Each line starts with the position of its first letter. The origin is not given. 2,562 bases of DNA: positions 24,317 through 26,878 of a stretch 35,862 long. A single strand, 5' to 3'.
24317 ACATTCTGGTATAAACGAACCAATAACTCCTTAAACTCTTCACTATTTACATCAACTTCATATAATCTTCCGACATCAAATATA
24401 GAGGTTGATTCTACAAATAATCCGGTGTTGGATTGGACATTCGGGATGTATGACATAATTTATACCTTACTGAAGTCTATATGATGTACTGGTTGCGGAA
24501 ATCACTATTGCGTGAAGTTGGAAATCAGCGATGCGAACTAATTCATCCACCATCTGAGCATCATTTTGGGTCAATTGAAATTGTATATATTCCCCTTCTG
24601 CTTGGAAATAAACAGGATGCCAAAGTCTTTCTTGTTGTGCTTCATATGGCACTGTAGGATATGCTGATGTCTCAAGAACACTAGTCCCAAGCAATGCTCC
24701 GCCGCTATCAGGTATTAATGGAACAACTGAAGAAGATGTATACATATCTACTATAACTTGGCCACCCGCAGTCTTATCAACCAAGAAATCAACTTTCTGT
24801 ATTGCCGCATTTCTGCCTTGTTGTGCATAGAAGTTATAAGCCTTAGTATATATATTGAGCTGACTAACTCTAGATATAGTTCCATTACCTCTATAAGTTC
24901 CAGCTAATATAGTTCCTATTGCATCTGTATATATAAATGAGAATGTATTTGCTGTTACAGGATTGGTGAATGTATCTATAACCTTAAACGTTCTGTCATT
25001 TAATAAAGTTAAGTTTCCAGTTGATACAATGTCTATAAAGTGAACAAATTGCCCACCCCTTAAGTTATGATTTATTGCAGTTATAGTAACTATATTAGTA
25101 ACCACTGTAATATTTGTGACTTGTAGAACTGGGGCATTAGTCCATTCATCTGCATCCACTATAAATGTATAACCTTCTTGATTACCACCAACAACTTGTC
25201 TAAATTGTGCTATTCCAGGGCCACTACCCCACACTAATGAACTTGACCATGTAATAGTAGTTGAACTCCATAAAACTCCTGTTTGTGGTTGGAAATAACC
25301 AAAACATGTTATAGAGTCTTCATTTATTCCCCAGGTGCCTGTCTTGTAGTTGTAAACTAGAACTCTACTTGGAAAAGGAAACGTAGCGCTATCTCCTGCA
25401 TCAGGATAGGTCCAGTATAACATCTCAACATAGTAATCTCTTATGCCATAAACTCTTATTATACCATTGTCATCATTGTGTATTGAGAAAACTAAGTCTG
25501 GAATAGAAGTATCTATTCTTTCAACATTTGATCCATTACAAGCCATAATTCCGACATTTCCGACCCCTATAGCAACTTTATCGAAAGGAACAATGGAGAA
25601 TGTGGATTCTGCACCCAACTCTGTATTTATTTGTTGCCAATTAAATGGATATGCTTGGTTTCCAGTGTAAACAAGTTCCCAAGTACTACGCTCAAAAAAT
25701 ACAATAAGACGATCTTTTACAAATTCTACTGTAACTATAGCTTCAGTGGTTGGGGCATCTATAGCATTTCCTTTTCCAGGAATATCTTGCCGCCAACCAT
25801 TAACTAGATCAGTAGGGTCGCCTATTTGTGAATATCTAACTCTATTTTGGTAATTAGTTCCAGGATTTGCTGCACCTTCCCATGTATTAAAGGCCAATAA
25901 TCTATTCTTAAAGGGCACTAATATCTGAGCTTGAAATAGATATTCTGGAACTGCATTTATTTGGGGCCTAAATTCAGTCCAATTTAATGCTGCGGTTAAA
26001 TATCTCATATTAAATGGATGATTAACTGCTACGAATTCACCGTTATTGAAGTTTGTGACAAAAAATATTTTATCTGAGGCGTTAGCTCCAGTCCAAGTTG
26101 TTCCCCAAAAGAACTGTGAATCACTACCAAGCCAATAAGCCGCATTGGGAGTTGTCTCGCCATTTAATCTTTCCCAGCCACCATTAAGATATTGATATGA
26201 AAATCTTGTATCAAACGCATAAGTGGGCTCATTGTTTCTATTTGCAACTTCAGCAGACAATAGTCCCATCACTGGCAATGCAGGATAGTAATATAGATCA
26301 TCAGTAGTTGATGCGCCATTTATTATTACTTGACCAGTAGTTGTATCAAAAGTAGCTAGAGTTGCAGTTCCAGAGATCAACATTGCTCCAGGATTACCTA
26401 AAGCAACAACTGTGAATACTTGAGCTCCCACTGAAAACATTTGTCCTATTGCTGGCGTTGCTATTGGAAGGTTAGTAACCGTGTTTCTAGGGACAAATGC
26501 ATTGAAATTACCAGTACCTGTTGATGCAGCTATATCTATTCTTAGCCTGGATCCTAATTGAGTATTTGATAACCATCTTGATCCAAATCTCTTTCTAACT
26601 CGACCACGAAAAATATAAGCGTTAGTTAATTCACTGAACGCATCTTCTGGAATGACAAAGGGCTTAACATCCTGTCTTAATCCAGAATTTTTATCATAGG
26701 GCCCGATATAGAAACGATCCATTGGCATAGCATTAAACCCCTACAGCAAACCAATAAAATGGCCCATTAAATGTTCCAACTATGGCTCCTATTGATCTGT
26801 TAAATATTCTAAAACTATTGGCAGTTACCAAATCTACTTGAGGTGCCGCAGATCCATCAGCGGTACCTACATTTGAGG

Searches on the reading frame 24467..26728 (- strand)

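Call 39: search_protein_families(library=pfam, proteins=[window:24467-26728:-], max_evalue=0.01)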
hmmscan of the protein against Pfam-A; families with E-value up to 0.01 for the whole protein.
window:24467-26728:- (753 aa): 0 families

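Call 65: search_protein_families(library=phrogs, proteins=[window:24467-26728:-], max_evalue=0.00001)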
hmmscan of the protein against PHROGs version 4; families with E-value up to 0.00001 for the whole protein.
window:24467-26728:- (753 aa): 1 family
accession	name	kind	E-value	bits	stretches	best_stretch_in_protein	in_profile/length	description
phrog_3287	-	head and packaging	1.5e-27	97.7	1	209-490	105-369/524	virion structural protein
